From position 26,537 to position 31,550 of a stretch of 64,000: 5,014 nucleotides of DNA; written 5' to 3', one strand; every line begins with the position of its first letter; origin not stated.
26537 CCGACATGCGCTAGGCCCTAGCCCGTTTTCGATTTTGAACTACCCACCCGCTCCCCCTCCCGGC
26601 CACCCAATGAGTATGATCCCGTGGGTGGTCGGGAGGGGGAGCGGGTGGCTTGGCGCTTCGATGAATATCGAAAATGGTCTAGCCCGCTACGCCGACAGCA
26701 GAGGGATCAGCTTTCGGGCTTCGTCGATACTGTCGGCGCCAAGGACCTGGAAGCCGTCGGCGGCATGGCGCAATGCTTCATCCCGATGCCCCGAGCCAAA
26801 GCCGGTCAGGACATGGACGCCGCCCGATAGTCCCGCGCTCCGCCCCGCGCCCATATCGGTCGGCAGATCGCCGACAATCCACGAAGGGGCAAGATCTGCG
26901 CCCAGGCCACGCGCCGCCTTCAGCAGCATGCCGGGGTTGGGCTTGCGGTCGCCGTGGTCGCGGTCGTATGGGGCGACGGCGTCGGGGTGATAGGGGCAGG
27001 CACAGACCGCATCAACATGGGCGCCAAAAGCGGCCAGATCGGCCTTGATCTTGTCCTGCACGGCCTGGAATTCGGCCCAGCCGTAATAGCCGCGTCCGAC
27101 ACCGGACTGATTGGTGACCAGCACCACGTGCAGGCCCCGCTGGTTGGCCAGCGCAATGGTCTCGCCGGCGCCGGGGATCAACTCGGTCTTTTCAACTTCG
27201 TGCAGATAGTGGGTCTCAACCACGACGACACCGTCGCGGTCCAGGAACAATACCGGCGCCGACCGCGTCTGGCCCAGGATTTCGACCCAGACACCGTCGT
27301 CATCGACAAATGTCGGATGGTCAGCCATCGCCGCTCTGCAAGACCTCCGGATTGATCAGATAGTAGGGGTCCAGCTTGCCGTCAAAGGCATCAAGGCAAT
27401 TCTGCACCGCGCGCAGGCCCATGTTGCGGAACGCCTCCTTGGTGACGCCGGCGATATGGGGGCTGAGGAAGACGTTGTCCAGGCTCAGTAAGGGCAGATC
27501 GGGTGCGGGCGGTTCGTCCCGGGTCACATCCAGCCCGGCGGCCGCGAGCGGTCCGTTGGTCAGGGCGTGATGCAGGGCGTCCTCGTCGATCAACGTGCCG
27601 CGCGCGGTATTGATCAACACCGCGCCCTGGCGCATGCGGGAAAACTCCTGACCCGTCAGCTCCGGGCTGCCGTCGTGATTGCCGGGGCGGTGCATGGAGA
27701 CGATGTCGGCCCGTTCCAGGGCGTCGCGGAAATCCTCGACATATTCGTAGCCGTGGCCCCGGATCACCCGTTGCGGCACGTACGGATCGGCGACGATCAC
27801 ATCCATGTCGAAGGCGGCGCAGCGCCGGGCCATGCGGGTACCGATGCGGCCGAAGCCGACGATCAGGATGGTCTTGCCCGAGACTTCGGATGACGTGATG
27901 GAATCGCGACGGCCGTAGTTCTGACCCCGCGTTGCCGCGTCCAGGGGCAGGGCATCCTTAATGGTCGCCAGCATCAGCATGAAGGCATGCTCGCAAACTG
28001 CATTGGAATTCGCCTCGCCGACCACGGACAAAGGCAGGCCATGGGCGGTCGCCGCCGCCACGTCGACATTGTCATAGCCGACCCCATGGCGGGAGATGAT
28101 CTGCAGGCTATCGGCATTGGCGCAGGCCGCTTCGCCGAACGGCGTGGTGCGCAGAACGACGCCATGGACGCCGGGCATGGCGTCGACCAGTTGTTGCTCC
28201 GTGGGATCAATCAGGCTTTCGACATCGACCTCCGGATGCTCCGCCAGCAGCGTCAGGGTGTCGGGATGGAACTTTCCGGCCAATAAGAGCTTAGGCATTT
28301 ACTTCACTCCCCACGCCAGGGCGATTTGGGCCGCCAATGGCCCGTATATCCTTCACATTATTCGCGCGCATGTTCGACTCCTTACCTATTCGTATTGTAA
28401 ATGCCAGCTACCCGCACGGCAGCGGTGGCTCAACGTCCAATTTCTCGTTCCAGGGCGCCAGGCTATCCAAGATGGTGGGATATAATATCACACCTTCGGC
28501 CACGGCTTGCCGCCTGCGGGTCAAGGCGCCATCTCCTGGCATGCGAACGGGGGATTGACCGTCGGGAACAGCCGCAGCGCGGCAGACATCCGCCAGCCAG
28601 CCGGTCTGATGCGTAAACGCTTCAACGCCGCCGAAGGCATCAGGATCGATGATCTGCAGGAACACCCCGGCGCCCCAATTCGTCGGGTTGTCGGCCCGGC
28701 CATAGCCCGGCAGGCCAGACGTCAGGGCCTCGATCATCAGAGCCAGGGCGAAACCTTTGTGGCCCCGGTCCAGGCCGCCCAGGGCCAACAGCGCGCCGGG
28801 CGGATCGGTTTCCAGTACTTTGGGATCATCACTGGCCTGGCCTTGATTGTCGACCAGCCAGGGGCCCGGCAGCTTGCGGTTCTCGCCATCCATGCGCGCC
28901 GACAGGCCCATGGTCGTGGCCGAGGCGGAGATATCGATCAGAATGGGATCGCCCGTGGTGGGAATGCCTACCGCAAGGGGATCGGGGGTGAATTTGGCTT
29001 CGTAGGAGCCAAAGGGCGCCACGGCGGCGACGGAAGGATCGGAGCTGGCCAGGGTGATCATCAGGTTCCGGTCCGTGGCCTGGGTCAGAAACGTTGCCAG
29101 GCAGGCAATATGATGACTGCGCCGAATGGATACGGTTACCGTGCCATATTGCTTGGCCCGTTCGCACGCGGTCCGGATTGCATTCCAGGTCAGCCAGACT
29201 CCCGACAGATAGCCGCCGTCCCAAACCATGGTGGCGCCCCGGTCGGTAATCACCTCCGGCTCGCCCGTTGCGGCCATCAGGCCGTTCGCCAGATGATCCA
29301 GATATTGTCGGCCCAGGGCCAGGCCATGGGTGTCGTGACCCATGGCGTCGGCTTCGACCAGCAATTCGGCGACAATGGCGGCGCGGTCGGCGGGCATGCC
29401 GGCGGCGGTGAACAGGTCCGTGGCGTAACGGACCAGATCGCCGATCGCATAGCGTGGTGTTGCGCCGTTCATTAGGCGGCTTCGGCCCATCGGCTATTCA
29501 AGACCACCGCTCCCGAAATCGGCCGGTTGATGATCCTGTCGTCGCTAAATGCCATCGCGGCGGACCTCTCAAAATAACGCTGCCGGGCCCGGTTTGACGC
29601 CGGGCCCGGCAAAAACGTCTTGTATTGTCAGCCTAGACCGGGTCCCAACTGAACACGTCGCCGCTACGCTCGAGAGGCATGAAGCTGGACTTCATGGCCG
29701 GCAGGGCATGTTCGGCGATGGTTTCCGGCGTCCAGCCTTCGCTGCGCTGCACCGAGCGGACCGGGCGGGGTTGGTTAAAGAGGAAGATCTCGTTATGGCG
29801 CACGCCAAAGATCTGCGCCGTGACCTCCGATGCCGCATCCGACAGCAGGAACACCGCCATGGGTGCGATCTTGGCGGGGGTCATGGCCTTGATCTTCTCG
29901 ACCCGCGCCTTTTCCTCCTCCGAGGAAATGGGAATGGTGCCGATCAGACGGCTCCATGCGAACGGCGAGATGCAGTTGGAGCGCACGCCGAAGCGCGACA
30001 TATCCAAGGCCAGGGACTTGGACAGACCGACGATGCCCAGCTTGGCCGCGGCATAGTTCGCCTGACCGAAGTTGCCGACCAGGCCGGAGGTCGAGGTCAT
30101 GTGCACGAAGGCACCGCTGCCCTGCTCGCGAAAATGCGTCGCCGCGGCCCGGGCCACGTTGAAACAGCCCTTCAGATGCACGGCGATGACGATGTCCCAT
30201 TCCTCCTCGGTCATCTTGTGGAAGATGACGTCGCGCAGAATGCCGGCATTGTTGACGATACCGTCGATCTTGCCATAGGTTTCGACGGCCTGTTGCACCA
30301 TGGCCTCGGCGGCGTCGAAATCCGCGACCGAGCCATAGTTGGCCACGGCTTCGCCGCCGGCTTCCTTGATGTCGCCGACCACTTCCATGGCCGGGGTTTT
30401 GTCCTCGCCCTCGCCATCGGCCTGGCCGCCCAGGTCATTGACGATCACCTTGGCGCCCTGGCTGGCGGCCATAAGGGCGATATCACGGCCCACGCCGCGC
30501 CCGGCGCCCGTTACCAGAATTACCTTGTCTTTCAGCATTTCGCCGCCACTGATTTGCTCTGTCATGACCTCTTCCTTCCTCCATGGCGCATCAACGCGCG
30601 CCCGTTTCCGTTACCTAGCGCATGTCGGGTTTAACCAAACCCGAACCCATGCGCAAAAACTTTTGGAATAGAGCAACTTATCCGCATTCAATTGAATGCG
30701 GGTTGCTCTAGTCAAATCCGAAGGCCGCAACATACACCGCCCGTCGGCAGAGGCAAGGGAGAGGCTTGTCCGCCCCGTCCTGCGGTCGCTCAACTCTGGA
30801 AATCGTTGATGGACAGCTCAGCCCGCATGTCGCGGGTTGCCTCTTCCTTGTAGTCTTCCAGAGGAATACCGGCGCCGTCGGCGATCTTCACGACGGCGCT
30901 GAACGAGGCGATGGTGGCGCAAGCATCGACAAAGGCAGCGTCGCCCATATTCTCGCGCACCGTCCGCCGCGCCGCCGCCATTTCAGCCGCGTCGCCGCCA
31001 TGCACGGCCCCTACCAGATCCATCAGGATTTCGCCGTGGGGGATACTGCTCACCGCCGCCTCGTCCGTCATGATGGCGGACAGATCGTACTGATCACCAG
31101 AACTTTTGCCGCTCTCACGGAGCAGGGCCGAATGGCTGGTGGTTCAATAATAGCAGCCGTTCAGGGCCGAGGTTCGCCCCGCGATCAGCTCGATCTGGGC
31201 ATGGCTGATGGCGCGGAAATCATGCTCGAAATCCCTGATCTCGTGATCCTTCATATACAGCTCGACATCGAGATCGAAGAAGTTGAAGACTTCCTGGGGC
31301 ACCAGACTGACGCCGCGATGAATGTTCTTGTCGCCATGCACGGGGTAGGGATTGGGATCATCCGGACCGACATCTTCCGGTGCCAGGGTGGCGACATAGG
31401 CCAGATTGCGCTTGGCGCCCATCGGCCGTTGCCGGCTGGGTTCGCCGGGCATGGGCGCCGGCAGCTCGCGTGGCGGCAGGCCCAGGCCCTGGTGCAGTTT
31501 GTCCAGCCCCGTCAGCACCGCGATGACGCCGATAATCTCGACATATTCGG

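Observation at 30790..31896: Candidate selenoprotein: AhpD/CMD-family gene with in-frame UGA at the C-x-x-[C/U]-x-x-x-H active-site position, plus a SECIS-like hairpin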

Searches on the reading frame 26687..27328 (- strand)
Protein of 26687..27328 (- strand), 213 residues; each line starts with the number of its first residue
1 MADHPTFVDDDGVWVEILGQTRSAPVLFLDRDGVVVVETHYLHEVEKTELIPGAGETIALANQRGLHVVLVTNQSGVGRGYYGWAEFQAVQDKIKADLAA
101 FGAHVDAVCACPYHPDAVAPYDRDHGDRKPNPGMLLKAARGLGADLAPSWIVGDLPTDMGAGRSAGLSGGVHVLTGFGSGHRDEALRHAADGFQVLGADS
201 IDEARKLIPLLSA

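Call 37: search_protein_families(library=ncbifam, proteins=[window:26687-27328:-], max_evalue=0.00001)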
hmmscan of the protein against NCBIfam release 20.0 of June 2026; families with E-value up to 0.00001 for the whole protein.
window:26687-27328:- (213 aa): 9 families
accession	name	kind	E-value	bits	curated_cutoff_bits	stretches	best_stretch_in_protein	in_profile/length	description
NF006506.0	PRK08942.1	equivalog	1.2e-38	132.4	178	1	24-187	3-161/182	D-glycero-beta-D-manno-heptose 1,7-bisphosphate 7-phosphatase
TIGR01656.1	Histidinol-ppas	subfamily_domain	1.1e-33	116.2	84.15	1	26-173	2-146/149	histidinol-phosphate phosphatase domain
TIGR00213.1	GmhB_yaeD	subfamily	6.8e-31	107.3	149.6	1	25-176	2-153/176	D-glycero-beta-D-manno-heptose 1,7-bisphosphate 7-phosphatase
TIGR01662.1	HAD-SF-IIIA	subfamily_domain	5.7e-27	94.5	44.6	1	26-169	2-135/141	HAD-IIIA family hydrolase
NF050049.1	HBPPhtaseGmhB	domain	7.3e-23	81.2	250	1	26-168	5-139/171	D-glycero-alpha-D-manno-heptose-1,7-bisphosphate 7-phosphatase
NF003937.0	PRK05446.1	equivalog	1.1e-14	54.2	443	1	24-166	3-142/355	bifunctional histidinol-phosphatase/imidazoleglycerol-phosphate dehydratase HisB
NF005264.0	PRK06769.1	equivalog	2.6e-14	53.4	217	1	26-184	6-147/175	HAD-IIIA family hydrolase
TIGR01261.1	hisB_Nterm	equivalog_domain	4.9e-12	45.6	140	1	25-162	2-136/161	histidinol-phosphatase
TIGR01460.1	HAD-SF-IIA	subfamily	7.2e-06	25.9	100.15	0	29-76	3-41/246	HAD-IIA family hydrolase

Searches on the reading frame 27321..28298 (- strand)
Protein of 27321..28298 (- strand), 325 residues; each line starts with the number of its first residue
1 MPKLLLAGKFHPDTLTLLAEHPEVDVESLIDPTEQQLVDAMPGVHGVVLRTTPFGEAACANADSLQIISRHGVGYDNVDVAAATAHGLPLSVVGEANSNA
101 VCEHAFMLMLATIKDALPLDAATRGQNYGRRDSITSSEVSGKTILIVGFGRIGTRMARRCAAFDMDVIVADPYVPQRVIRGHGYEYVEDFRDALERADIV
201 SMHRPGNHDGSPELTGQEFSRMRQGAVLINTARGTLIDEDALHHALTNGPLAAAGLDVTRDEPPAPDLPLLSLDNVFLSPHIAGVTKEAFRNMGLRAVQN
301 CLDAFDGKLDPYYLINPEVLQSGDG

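Call 37: search_protein_families(library=ncbifam, proteins=[window:27321-28298:-], max_evalue=0.00001)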
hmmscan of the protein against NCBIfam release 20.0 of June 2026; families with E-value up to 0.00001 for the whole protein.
window:27321-28298:- (325 aa): 22 families
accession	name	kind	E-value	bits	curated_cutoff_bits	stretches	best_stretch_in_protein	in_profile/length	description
TIGR01327.1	PGDH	equivalog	1.9e-68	231.6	454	1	3-312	1-308/525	phosphoglycerate dehydrogenase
NF009714.1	PRK13243.1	equivalog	2.5e-55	188.2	455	1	2-321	3-328/332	glyoxylate reductase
NF008759.0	PRK11790.1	equivalog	2.1e-42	145.3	404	1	3-299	13-311/410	phosphoglycerate dehydrogenase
NF011938.0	PRK15409.1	equivalog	1.2e-41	142.8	492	1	2-320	3-323/324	glyoxylate/hydroxypyruvate reductase GhrB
NF005069.0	PRK06487.1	equivalog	1.5e-40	139.2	448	1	33-301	38-307/320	2-hydroxyacid dehydrogenase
NF005750.0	PRK07574.1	equivalog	2.2e-38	132.3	329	1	59-293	109-345/386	NAD-dependent formate dehydrogenase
NF006263.0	PRK08410.1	equivalog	6.2e-35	121.1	389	1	56-301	55-302/311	D-2-hydroxyacid dehydrogenase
NF005387.0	PRK06932.1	equivalog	1e-32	113.4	492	1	35-300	36-305/314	2-hydroxyacid dehydrogenase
NF000492.1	vanH_gen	exception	1.5e-32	112.9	540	1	65-303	67-309/312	D-lactate dehydrogenase VanH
NF041369.1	Dhydh_Halo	equivalog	3.1e-31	108.7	400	1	73-294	64-284/305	D-2-hydroxyacid dehydrogenase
NF006374.0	PRK08605.1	subfamily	2e-30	106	356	1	19-304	21-321/332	D-lactate dehydrogenase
NF000371.1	vanH_Agroup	exception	4.2e-26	91.9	700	1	65-303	72-314/322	VanH-A/VanH-Pt family D-lactate dehydrogenase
NF000151.1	vanH-Ac1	exception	1.3e-25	90.4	750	1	65-307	103-350/351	D-lactate dehydrogenase VanH-Ac1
NF000112.1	vanH-Amyco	exception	3e-25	89.2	625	1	64-303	95-338/348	VanH-AOV family D-lactate dehydrogenase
NF001309.0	PRK00257.1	equivalog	3.7e-25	88.7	434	1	136-293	111-266/379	4-phosphoerythronate dehydrogenase PdxB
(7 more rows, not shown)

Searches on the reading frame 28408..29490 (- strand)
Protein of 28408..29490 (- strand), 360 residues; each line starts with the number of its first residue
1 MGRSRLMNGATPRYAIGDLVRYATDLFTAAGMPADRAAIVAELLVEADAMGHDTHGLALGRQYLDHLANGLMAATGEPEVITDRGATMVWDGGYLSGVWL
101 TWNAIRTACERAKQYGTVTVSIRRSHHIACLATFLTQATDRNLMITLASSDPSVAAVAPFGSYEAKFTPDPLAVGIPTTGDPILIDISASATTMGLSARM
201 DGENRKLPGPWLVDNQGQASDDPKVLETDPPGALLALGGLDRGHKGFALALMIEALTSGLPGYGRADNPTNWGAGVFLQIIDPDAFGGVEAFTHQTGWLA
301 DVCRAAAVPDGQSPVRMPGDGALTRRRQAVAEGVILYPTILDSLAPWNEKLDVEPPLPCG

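Call 37: search_protein_families(library=ncbifam, proteins=[window:28408-29490:-], max_evalue=0.00001)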
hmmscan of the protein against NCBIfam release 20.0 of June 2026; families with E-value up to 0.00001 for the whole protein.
window:28408-29490:- (360 aa): 5 families
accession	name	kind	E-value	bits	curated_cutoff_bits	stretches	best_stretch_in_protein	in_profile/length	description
NF007504.0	PRK10098.1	equivalog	9.1e-48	162.8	336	1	18-339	11-332/360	malate/lactate/ureidoglycolate dehydrogenase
NF040650.1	sulfolac_dhydr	equivalog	5.3e-36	124.5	500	1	24-353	13-335/339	L-sulfolactate dehydrogenase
NF011599.0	PRK15025.1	equivalog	2.6e-29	102.5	356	1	24-344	13-331/349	ureidoglycolate dehydrogenase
TIGR03175.1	AllD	equivalog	2.5e-26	92.6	496.2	1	25-342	14-329/349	ureidoglycolate dehydrogenase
NF009750.0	PRK13260.1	equivalog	4e-22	78.8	316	1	25-336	14-321/332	3-dehydro-L-gulonate 2-dehydrogenase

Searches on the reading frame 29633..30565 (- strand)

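Call 37: search_protein_families(library=ncbifam, proteins=[window:29633-30565:-], max_evalue=0.00001)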
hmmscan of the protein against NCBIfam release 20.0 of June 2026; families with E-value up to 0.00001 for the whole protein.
window:29633-30565:- (310 aa): 204 families (the best 25 are shown)
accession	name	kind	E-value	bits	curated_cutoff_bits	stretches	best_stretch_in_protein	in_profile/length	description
NF005861.0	PRK07791.1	subfamily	3.2e-80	269.7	373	1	10-286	3-283/300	SDR family oxidoreductase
NF005862.0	PRK07792.1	equivalog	1.6e-64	218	414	1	9-284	9-281/307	3-oxoacyl-ACP reductase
NF004198.0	PRK05653.1-3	equivalog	6.4e-59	199.4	296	1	9-255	3-242/248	3-oxoacyl-ACP reductase FabG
TIGR01830.1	3oxo_ACP_reduc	equivalog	2.7e-53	181.1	297.75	1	17-255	2-234/239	3-oxoacyl-[acyl-carrier-protein] reductase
NF009466.0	PRK12826.1-2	subfamily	3.4e-50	170.8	222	1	13-256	3-241/248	3-oxoacyl-ACP reductase FabG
TIGR03971.1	SDR_subfam_1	subfamily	5.5e-46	157.1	300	1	11-255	1-264/271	mycofactocin-coupled SDR family oxidoreductase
NF004200.0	PRK05653.1-5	equivalog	9.6e-46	156.3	273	1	14-255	3-237/242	3-oxoacyl-ACP reductase FabG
TIGR01829.1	AcAcCoA_reduct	subfamily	7.6e-45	153.5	302.1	1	14-253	1-234/242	acetoacetyl-CoA reductase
NF005559.1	PRK07231.1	subfamily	1.5e-44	152.3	215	1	11-252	2-240/249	glucose 1-dehydrogenase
NF004197.0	PRK05653.1-1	equivalog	2e-43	148.9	332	1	10-255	4-242/249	3-oxoacyl-ACP reductase FabG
NF053807.1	RhamDHLra1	equivalog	3.9e-43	148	400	1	10-250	1-238/252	L-rhamnose 1-dehydrogenase Lra1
NF009546.0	PRK12935.1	equivalog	2e-42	145.5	418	1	11-246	4-233/247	acetoacetyl-CoA reductase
NF009093.0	PRK12429.1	subfamily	2.1e-42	145.2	258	1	10-255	2-252/259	3-hydroxybutyrate dehydrogenase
NF005681.0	PRK07478.1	subfamily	4.4e-42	144.2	267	1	10-250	3-240/254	SDR family oxidoreductase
NF009464.0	PRK12824.1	subfamily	1e-41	143.2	269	1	13-255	2-238/245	3-oxoacyl-ACP reductase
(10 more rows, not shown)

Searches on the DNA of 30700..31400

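Call 9: search_rna_families(source=window, start=30700, end=31400, threshold=evalue, max_evalue=10, show_alignments=3)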
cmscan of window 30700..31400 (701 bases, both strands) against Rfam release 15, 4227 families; matches with E-value up to 10: 3.
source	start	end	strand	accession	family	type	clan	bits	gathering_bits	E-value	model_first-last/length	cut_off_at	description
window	31051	31153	+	RF01627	ceN36-1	Gene; snRNA; snoRNA; HACA-box;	-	16.5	48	3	1-130/130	no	Nematode snoRNA ceN36-1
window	30872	30975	-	RF02647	Cis52_sRNA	Gene; sRNA;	-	15.3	56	1.9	1-179/179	no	Ruegeria cis52 sRNA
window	30864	30904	-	RF01390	isrG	Gene; sRNA;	-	11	100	1.5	1-279/279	no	isrG Hfq binding RNA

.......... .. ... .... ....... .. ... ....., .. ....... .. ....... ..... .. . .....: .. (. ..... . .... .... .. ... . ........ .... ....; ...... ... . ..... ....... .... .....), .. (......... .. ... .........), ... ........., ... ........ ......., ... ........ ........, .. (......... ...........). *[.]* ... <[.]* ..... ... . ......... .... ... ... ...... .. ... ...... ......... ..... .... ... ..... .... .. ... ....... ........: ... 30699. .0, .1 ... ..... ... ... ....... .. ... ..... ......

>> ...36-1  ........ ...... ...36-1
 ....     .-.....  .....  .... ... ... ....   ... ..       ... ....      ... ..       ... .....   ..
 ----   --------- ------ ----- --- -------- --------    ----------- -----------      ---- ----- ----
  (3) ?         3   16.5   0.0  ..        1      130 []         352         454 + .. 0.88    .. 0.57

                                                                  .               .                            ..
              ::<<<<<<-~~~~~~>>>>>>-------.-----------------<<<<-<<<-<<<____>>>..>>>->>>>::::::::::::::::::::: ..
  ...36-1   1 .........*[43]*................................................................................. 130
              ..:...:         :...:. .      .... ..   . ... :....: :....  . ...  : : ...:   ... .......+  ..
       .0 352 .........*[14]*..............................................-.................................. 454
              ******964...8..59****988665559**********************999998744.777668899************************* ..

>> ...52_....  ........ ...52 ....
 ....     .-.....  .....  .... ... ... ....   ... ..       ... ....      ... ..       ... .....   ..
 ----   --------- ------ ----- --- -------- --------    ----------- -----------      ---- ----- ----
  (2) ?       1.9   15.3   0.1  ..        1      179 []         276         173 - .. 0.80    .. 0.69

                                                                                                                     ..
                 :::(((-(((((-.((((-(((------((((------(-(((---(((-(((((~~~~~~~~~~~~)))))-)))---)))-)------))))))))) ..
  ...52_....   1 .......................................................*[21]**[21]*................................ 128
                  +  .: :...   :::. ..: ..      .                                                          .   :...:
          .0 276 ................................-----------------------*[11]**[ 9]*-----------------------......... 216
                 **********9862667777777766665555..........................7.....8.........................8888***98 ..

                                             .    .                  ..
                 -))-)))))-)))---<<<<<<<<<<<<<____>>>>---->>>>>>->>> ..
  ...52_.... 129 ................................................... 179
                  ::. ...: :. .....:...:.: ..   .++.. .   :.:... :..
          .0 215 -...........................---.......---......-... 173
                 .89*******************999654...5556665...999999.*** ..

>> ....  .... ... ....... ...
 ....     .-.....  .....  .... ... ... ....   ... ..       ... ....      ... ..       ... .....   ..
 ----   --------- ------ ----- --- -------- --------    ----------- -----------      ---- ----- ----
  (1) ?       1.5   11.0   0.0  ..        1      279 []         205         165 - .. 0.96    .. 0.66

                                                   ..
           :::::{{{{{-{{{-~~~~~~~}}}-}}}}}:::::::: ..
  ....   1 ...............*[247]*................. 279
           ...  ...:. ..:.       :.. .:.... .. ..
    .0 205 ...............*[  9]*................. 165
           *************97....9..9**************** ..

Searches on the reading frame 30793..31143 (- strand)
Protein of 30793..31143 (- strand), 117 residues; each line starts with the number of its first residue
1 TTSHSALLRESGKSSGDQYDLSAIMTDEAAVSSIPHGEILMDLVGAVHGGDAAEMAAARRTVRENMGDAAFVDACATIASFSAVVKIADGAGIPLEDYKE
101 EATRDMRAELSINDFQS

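Call 47: find_homologous_proteins(query=window:30793-31143:-)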
Query window:30793-31143:- (117 aa): 76 proteins with E <= 0.001 among 134 candidates.
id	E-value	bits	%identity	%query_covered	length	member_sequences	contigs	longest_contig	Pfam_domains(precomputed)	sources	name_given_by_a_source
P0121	2.0e-50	187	99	79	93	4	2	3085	-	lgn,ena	-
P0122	1.1e-40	156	87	74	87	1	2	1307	-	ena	-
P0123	2.1e-40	155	84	79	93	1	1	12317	-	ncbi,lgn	-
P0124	7.8e-40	153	83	79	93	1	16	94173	-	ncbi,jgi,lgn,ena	-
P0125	1.3e-39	152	81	79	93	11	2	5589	-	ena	-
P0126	3.5e-39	151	80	79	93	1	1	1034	-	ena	-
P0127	2.8e-38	148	82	79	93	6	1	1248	-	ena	-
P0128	2.8e-37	145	77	79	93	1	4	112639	-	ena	-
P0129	8.0e-37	143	74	79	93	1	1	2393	-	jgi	jgi:hypothetical protein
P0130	1.8e-36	142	74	79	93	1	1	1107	-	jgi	-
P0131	9.1e-36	140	80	73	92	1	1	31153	-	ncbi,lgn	-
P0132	9.8e-36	140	80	73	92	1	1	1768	-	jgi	jgi:hypothetical protein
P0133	1.7e-35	139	79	73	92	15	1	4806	-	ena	-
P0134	2.7e-35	139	75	78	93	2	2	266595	-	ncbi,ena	-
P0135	3.9e-35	138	80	73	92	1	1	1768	-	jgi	jgi:hypothetical protein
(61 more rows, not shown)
